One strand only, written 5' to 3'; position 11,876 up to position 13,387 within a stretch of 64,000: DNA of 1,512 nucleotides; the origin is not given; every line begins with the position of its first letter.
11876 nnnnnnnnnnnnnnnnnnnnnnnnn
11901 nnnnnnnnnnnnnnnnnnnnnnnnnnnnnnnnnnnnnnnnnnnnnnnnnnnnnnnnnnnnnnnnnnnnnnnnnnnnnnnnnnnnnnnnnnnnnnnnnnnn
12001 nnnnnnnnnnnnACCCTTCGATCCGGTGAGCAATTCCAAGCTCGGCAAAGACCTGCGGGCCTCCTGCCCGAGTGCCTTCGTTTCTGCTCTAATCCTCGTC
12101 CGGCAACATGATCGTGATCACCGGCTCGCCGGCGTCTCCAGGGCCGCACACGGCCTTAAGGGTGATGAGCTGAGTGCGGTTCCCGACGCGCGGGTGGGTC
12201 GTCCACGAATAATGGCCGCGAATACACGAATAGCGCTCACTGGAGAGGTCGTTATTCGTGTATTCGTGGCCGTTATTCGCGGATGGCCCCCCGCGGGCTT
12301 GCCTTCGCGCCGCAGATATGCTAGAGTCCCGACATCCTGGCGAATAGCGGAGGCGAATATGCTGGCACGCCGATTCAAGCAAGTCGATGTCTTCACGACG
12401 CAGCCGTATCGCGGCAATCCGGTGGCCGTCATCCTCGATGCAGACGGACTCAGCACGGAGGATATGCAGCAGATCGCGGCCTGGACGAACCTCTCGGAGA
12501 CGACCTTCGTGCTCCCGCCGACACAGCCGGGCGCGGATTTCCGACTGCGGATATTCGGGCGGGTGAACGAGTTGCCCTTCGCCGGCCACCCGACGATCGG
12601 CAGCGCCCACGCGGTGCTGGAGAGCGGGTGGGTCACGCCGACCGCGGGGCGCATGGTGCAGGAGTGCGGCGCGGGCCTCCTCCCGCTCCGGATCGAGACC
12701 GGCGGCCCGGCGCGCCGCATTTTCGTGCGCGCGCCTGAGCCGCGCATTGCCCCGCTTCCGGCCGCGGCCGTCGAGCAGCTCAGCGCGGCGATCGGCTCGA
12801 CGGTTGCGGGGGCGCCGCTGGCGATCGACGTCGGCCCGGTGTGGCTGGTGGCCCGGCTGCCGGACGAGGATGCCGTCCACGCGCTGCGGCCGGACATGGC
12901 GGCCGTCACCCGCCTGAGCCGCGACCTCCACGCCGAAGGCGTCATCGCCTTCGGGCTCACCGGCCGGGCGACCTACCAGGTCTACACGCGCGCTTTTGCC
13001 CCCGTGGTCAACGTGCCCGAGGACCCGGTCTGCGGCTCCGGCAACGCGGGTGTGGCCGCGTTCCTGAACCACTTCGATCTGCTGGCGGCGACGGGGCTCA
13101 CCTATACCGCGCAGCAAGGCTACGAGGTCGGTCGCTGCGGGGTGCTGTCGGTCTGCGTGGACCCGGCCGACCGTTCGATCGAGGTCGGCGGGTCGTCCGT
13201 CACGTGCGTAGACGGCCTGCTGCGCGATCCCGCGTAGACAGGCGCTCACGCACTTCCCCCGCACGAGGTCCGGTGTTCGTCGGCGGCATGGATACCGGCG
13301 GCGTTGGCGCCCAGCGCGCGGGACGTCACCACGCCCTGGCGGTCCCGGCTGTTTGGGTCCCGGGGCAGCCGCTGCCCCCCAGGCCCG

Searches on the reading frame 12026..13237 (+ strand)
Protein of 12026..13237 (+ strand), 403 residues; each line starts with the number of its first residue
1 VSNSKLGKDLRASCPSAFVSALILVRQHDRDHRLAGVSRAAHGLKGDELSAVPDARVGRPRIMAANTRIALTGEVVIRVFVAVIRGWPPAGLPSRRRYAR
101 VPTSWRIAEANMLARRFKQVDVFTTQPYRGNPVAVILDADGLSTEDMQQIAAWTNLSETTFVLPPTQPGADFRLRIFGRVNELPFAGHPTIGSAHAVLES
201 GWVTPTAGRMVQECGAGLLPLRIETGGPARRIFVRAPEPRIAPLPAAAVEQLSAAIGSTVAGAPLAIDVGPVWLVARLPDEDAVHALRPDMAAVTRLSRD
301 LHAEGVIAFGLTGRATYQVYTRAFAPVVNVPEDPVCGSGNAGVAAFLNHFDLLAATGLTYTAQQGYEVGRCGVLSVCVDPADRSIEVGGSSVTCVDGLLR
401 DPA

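Call 52: search_protein_families(library=pfam, proteins=[window:12026-13237:+], max_evalue=0.0001)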
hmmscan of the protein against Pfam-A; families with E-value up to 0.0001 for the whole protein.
window:12026-13237:+ (403 aa): 2 families
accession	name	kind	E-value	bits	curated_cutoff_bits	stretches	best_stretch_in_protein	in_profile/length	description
PF02567.21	PhzC-PhzF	-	3.7e-62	210.8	27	1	120-397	1-281/281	Phenazine biosynthesis-like protein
PF05544.16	Pro_racemase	-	1.7e-05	24.5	27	1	159-227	56-126/325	Proline racemase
